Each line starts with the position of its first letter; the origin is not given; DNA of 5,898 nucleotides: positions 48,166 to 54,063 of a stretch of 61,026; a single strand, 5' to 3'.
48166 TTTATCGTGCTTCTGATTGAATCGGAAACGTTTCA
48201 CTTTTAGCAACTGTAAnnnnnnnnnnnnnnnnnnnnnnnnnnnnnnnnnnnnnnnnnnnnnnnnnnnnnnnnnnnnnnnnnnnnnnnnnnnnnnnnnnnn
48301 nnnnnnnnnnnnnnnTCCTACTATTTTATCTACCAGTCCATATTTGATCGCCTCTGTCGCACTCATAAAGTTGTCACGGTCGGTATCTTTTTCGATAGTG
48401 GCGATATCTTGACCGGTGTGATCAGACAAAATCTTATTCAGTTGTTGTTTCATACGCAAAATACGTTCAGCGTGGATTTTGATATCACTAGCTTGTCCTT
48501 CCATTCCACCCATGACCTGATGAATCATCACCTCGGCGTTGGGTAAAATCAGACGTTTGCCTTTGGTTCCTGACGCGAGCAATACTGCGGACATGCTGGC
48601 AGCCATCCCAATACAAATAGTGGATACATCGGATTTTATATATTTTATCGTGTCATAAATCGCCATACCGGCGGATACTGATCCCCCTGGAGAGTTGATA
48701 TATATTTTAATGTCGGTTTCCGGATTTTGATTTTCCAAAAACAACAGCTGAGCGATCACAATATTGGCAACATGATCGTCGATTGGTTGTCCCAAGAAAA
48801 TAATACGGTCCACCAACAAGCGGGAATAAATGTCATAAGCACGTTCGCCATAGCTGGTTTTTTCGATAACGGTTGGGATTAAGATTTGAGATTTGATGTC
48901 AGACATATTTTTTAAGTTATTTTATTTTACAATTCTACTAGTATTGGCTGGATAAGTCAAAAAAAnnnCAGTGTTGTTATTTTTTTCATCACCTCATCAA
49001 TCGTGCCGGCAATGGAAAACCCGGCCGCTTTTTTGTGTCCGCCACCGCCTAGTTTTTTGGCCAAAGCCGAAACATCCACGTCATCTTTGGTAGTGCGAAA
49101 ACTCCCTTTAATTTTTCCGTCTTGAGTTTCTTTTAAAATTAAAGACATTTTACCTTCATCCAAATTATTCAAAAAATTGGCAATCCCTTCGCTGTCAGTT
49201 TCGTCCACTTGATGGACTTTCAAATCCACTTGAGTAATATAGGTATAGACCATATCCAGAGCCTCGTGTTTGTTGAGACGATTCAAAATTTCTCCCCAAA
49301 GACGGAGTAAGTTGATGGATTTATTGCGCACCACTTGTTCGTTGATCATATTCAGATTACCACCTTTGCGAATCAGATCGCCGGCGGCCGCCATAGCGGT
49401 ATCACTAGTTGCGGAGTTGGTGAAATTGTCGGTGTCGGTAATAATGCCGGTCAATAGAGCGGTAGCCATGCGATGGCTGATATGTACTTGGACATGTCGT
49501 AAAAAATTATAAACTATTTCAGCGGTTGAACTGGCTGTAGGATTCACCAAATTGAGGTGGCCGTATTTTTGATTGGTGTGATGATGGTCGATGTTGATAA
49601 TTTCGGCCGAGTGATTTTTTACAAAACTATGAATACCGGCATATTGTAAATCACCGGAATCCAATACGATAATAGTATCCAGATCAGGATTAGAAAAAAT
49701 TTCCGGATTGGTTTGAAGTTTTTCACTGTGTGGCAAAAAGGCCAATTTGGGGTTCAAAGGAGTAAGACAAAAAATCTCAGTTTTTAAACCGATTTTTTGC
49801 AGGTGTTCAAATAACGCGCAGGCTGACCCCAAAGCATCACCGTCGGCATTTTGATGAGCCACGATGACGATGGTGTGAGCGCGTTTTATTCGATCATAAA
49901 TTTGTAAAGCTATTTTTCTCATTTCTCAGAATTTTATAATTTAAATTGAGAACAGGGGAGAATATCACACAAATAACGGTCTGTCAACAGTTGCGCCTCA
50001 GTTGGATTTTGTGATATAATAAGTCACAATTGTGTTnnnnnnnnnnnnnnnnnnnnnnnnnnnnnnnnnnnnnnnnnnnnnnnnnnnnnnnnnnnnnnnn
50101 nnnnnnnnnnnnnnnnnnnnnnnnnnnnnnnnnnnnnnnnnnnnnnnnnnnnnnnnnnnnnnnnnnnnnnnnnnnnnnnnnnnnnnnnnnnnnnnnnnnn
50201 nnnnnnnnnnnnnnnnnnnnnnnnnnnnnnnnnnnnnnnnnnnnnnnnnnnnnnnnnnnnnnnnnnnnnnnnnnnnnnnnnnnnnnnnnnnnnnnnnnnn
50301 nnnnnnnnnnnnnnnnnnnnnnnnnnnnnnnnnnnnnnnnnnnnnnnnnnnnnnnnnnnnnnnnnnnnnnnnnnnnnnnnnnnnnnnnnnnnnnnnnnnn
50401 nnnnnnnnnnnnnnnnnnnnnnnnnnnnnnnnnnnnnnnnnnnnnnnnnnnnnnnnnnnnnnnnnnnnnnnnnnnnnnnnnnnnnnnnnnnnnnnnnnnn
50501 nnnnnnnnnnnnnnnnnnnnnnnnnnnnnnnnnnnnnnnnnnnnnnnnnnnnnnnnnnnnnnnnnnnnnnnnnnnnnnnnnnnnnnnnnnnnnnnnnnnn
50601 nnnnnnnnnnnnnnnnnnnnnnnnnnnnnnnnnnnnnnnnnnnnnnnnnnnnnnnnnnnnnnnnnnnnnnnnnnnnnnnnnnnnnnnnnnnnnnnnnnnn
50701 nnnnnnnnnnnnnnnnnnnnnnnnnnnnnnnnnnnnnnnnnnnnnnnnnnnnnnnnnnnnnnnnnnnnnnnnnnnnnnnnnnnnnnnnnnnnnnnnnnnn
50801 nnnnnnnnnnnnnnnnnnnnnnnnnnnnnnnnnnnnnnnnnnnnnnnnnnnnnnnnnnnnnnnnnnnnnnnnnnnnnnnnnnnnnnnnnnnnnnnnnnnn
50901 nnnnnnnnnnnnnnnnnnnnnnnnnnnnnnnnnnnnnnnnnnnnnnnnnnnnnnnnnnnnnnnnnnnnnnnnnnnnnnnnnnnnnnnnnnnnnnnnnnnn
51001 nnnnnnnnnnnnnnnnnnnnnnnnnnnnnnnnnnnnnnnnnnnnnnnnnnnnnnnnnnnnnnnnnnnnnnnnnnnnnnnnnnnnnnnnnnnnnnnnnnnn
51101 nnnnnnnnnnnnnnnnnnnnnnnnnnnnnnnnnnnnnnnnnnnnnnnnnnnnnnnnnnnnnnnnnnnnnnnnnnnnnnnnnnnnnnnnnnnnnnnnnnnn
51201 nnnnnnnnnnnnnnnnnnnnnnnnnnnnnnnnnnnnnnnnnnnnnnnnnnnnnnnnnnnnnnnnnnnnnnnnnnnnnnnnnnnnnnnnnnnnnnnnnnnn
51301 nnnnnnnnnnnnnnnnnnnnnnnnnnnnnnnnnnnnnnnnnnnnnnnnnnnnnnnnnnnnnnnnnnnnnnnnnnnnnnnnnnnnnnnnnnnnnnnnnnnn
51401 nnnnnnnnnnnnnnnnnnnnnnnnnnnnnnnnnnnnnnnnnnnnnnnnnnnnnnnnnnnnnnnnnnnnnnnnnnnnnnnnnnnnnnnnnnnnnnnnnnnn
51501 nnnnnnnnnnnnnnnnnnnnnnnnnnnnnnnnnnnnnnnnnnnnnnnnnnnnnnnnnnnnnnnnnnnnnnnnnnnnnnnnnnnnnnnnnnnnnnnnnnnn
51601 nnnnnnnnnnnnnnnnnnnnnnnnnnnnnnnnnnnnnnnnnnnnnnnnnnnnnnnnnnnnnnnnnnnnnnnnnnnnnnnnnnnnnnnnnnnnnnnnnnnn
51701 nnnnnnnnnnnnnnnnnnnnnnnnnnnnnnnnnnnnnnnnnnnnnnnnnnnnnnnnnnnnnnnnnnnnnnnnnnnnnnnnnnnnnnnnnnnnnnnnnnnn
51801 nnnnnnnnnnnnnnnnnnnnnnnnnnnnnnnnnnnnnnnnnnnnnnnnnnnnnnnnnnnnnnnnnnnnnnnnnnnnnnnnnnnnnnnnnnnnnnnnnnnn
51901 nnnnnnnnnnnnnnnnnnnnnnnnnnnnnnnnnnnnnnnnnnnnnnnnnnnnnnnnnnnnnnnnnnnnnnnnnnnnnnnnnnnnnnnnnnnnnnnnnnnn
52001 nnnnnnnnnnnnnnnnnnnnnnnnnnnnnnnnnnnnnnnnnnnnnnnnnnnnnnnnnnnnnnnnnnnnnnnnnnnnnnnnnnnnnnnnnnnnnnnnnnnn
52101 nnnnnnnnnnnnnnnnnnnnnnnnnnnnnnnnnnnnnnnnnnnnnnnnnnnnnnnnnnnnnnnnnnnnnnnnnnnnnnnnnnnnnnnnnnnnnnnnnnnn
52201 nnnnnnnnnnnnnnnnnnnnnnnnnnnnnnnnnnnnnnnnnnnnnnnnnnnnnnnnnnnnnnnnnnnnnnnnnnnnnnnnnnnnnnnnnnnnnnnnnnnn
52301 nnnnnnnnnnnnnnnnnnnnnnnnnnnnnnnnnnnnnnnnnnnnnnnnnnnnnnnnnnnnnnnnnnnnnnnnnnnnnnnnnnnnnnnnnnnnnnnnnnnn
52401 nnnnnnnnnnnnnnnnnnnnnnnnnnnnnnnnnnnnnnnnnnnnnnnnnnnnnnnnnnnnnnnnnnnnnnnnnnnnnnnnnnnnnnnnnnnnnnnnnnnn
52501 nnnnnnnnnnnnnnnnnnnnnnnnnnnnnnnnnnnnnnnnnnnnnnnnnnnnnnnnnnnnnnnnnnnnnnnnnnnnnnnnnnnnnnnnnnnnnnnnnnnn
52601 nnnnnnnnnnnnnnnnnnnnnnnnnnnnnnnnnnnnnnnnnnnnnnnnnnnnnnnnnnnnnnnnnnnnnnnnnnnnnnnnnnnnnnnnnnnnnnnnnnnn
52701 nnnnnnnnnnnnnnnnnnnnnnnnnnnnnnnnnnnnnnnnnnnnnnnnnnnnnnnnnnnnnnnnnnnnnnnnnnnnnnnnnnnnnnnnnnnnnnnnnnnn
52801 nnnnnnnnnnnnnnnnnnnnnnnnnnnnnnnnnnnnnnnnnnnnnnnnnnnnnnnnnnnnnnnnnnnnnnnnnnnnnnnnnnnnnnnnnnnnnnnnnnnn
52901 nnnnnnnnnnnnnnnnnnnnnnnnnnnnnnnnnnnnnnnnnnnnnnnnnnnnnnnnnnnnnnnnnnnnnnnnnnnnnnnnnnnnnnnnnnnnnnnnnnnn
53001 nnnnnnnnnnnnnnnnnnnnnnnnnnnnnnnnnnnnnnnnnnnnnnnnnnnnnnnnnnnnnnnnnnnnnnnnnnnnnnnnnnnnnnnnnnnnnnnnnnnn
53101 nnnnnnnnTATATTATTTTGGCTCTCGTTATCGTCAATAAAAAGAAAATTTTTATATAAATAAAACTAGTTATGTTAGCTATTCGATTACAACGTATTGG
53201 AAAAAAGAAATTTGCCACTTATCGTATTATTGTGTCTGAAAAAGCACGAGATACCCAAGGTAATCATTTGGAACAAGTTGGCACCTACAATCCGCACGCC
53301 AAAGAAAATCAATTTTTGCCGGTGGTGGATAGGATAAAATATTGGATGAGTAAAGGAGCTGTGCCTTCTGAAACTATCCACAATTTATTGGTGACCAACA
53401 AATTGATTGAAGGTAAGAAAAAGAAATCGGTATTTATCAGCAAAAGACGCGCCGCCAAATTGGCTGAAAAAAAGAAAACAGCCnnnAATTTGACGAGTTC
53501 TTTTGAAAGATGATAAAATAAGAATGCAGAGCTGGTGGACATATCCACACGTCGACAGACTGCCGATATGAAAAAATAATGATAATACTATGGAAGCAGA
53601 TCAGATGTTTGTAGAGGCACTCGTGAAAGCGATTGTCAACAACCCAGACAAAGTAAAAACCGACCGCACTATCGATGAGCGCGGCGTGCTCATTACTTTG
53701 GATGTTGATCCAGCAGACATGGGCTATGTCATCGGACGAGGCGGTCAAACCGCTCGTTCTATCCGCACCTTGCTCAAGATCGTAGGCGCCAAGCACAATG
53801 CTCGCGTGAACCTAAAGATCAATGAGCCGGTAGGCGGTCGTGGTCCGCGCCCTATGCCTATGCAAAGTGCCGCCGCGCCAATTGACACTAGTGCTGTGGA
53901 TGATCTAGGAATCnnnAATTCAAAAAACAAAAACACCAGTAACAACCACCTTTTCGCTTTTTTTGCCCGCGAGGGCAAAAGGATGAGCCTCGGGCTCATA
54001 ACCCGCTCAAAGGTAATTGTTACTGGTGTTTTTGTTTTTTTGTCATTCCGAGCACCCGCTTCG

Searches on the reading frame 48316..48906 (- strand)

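Call 84: search_protein_families(library=pfam, proteins=[window:48316-48906:-], max_evalue=0.001)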
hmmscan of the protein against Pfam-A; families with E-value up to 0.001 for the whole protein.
window:48316-48906:- (197 aa): 1 family
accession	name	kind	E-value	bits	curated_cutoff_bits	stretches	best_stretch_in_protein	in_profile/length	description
PF00574.28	CLP_protease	-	1.2e-83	279.8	20.2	1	20-196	3-179/182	Clp protease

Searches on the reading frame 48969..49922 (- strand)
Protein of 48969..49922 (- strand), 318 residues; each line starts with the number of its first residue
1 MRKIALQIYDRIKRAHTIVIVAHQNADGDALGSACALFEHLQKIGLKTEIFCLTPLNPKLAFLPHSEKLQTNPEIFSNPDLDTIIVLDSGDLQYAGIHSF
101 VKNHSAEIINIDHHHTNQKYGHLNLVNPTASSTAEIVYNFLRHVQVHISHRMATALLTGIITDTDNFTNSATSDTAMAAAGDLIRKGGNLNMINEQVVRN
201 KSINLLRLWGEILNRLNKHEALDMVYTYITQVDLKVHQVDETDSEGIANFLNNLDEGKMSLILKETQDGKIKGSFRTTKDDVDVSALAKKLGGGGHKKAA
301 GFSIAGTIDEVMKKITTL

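Call 84: search_protein_families(library=pfam, proteins=[window:48969-49922:-], max_evalue=0.001)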
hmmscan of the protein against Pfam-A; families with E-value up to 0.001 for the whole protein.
window:48969-49922:- (318 aa): 2 families
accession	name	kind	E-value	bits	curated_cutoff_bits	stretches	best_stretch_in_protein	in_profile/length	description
PF01368.27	DHH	-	8.2e-21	75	28.1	1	17-160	1-125/125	DHH family, N-terminal domain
PF02272.25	DHHA1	-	2.5e-13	50.8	25.9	1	237-314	11-95/102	DHHA1 domain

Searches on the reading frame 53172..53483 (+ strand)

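Call 84: search_protein_families(library=pfam, proteins=[window:53172-53483:+], max_evalue=0.001)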
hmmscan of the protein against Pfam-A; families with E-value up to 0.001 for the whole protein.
window:53172-53483:+ (104 aa): 1 family
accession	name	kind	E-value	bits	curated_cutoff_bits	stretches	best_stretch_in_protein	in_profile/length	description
PF00886.24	Ribosomal_S16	-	3.9e-16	59.2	27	1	8-66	1-62/62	Ribosomal protein S16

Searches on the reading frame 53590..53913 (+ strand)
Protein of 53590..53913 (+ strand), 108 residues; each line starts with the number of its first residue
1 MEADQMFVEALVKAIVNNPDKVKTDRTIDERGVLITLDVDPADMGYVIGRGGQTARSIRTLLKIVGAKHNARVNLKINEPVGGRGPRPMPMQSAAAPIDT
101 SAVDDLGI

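Call 59: find_homologous_proteins(query=window:53590-53913:+, max_evalue=1e-10)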
Query window:53590-53913:+ (108 aa): 6210 proteins with E <= 1e-10 among 6214 candidates; the best 120 are listed.
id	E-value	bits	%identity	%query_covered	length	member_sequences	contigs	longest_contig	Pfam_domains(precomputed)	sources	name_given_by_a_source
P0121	1.0e-62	227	100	100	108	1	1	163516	PF13083.14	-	-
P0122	4.5e-58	212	94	100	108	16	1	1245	PF13083.14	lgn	-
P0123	6.1e-56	205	93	100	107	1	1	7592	PF13083.14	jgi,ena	-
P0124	2.8e-55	203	92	100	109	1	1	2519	PF13083.14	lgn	-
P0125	2.9e-55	203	94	100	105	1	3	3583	PF13083.14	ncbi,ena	-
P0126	3.5e-55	202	94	100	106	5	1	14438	PF13083.14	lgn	-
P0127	6.1e-55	202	92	100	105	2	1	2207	PF13083.14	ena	-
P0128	8.3e-55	201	91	100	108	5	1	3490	PF13083.14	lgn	-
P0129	1.4e-54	201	91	100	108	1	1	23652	PF13083.14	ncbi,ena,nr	ncbi:MAG: KH domain-containing protein [Candidatus Magasanikbacteria bacterium]|nr:KH domain-contain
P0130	1.4e-54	200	91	100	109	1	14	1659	PF13083.14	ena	-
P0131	1.7e-54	200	92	100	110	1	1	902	PF13083.14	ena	-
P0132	8.7e-54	198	93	100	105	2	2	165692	PF13083.14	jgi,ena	-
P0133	1.0e-53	198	91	100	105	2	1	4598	PF13083.14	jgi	-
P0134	1.8e-53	197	91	100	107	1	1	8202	PF13083.14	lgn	-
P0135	1.0e-52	195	91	100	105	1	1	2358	PF13083.14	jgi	-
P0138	5.2e-51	189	85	100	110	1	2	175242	PF13083.14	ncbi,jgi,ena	ncbi:MAG: KH domain-containing protein [Candidatus Magasanikbacteria bacterium]|jgi:hypothetical pro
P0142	4.6e-50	186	83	100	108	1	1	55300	PF13083.14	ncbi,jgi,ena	ncbi:MAG: KH domain-containing protein [Candidatus Magasanikbacteria bacterium]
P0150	2.0e-48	181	81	100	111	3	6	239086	PF13083.14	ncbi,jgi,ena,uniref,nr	ncbi:MAG: hypothetical protein US58_C0015G0010 [Candidatus Magasanikbacteria bacterium GW2011_GWA2_3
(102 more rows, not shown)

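Call 60: find_encoding_contigs(protein=P0129, flank=1500, max_places=1)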
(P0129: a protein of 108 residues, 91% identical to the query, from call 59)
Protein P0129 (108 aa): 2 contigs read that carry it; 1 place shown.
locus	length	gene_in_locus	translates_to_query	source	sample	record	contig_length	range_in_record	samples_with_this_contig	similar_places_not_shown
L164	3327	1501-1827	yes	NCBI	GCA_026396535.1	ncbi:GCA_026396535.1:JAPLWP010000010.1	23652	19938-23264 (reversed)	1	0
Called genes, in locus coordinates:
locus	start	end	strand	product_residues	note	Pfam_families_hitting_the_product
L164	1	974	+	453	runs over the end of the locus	PF02463:SMC_N, PF13304:AAA_21 (weak)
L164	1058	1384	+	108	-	PF00886:Ribosomal_S16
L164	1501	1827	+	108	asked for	PF13083:KH_KhpA-B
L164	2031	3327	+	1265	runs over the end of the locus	-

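Call 61: find_encoding_contigs(protein=P0138, flank=1500, max_places=1)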
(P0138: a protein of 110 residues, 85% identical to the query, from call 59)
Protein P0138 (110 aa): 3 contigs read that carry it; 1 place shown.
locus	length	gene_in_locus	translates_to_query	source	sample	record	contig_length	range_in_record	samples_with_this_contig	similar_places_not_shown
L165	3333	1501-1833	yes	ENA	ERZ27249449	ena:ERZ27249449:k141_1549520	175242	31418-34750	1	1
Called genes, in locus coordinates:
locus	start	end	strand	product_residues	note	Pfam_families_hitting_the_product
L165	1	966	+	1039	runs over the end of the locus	PF02463:SMC_N, PF13175:AAA_15, PF13304:AAA_21 (weak), PF13476:AAA_23, PF06470:SMC_hinge, PF13304:AAA_21 (weak)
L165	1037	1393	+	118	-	PF00886:Ribosomal_S16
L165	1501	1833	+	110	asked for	PF13083:KH_KhpA-B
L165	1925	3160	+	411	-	PF17785:PUA_3, PF10672:Methyltrans_SAM, PF02475:TRM5-TYW2_MTfase (weak), PF01728:FtsJ (weak), PF03602:Cons_hypoth95, PF13847:Methyltransf_31 (weak)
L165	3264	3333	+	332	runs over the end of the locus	PF00044:Gp_dh_N, PF02800:Gp_dh_C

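Call 62: find_encoding_contigs(protein=P0142, flank=1500, max_places=1)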
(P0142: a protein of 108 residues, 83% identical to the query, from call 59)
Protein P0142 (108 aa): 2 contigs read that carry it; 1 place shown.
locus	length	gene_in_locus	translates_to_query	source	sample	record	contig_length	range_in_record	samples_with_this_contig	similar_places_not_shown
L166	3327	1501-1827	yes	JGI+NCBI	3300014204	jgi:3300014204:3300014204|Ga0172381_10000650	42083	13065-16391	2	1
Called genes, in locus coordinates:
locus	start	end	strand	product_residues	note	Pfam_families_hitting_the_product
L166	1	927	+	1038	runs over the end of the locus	PF02463:SMC_N, PF13304:AAA_21 (weak), PF13476:AAA_23, PF06470:SMC_hinge, PF13304:AAA_21 (weak)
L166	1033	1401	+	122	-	PF00886:Ribosomal_S16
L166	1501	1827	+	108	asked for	PF13083:KH_KhpA-B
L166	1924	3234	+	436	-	PF17785:PUA_3, PF10672:Methyltrans_SAM, PF02475:TRM5-TYW2_MTfase (weak), PF01728:FtsJ (weak), PF03602:Cons_hypoth95, PF13847:Methyltransf_31 (weak)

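Call 63: find_encoding_contigs(protein=P0150, flank=1500, max_places=1)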
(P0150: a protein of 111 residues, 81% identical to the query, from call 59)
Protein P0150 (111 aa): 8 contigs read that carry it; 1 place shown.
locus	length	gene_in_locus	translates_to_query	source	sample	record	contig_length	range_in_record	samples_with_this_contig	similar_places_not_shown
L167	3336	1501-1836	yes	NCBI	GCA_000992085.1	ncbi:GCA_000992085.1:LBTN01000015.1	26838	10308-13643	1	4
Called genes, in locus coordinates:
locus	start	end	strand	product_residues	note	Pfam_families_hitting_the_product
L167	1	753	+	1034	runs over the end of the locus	PF02463:SMC_N, PF13304:AAA_21 (weak), PF13476:AAA_23, PF06470:SMC_hinge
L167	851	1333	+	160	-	PF00886:Ribosomal_S16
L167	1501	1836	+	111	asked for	PF13083:KH_KhpA-B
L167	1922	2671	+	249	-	PF01746:tRNA_m1G_MT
